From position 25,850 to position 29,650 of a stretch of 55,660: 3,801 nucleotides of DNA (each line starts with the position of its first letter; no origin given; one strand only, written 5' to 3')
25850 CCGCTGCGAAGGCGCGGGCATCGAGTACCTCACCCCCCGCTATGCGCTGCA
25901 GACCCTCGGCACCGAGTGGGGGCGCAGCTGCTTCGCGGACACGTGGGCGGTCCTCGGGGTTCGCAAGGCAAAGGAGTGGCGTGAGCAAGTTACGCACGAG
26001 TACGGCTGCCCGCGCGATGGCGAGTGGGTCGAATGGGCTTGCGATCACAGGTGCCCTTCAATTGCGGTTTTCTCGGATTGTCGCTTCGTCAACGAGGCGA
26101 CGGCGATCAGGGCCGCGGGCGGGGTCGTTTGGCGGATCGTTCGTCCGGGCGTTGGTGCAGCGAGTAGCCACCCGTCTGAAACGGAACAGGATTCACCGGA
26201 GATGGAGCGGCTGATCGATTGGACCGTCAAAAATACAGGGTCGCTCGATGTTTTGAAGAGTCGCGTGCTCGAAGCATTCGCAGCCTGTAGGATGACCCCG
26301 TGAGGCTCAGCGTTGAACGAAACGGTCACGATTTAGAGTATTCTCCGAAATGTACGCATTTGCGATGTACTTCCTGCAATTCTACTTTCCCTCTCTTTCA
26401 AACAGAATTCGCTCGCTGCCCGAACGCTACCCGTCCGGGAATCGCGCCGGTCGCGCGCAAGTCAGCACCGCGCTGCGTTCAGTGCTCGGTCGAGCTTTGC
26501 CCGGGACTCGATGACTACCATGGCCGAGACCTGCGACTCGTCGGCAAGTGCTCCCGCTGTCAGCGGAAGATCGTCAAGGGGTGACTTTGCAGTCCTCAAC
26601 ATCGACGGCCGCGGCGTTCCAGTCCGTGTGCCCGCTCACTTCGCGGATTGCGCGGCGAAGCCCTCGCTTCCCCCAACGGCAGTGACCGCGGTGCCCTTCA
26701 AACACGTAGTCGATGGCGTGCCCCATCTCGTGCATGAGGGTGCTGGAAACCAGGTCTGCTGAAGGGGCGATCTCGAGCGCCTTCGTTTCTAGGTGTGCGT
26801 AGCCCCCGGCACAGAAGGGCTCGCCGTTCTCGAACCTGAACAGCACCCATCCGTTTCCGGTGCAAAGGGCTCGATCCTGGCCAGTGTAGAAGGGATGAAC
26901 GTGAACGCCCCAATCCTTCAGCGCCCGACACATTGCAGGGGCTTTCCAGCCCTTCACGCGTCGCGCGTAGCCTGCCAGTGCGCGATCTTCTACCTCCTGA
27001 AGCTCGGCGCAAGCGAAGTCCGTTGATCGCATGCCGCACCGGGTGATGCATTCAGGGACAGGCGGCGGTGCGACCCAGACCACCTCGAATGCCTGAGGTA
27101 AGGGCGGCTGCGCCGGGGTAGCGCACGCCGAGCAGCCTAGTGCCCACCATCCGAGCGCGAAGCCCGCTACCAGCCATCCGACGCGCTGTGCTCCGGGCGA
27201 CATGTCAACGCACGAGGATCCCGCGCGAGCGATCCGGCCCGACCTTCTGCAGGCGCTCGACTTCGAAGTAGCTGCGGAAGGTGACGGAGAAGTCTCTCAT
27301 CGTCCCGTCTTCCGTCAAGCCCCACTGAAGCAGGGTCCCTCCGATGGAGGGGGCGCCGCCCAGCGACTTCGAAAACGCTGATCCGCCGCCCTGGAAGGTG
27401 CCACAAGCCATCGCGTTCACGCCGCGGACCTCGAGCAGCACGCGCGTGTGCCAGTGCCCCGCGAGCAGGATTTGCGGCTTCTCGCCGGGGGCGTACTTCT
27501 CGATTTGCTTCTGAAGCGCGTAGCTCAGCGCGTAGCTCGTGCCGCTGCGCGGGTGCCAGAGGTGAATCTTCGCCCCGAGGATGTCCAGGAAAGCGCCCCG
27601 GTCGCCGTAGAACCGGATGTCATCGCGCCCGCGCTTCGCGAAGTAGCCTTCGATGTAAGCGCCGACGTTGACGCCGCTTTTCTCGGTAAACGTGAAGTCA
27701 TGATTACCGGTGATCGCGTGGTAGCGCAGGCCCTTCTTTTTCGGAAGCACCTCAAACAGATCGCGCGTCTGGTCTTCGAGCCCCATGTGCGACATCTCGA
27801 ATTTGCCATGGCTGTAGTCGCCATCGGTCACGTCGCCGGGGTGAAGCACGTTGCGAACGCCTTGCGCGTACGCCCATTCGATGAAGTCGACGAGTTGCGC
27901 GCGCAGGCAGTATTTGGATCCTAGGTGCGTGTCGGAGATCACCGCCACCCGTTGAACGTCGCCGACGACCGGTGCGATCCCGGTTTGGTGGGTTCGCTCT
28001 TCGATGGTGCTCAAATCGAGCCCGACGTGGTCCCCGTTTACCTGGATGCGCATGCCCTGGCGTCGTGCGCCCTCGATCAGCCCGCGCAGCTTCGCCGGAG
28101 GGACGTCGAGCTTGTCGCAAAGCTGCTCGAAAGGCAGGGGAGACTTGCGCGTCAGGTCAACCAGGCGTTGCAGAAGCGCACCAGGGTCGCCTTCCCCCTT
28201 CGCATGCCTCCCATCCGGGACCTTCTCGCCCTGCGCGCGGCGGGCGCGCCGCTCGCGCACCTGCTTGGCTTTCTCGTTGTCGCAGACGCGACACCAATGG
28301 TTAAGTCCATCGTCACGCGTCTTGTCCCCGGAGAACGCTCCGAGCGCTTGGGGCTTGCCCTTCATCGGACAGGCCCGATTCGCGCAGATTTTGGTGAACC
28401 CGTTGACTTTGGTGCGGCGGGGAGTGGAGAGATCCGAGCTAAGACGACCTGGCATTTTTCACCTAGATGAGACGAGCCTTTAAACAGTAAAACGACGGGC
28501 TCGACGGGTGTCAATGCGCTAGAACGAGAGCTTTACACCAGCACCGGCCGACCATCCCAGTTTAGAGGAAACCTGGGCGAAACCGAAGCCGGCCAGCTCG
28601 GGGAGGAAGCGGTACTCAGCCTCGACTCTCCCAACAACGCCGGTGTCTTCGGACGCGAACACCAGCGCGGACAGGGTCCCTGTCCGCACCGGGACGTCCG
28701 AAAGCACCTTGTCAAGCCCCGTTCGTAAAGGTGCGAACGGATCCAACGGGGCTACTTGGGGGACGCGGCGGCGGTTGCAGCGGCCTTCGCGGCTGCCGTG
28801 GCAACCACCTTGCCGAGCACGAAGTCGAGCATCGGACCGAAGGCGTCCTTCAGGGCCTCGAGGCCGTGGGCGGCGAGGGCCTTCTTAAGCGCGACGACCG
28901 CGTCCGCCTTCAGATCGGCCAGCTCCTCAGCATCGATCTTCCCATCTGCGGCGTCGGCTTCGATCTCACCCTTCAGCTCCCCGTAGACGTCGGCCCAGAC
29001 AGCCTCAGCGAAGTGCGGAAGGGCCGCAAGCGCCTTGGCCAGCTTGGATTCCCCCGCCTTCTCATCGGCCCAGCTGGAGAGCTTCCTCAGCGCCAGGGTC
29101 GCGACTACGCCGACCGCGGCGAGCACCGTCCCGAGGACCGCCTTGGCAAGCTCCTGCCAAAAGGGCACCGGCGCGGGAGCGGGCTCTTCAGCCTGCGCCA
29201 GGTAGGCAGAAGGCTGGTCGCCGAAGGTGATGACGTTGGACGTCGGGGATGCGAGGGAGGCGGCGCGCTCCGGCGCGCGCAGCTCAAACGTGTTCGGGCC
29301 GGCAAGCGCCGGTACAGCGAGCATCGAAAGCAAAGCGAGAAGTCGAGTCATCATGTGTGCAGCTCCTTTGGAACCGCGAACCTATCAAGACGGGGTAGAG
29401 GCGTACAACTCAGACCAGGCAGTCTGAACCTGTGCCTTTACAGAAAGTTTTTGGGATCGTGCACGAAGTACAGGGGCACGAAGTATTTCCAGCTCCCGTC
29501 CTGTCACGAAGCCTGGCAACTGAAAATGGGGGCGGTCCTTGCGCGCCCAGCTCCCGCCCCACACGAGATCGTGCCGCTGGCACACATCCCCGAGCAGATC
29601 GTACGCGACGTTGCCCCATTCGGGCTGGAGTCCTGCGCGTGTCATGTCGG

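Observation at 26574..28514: Self-contained accessory operon: Zn-ribbon/wHTH metallophosphoesterase plus lipoprotein HExxH protease under its own class I promoter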

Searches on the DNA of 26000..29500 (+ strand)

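Call 6: search_dna_similar(query=window:26000-29500:+, collection=phages, mode=near)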
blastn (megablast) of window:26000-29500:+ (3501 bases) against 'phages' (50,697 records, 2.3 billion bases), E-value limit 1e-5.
No match.

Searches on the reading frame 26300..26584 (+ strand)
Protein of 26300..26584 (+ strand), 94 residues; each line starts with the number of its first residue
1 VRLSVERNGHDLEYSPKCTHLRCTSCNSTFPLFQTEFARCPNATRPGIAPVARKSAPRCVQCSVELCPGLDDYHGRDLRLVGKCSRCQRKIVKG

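Call 17: search_protein_families(library=pfam, proteins=[window:26300-26584:+], max_evalue=0.01)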
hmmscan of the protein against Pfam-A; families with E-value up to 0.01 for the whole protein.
window:26300-26584:+ (94 aa): 0 families

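Call 18: search_protein_families(library=phrogs, proteins=[window:26300-26584:+], max_evalue=0.001)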
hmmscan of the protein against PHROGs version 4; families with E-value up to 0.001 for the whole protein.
window:26300-26584:+ (94 aa): 0 families
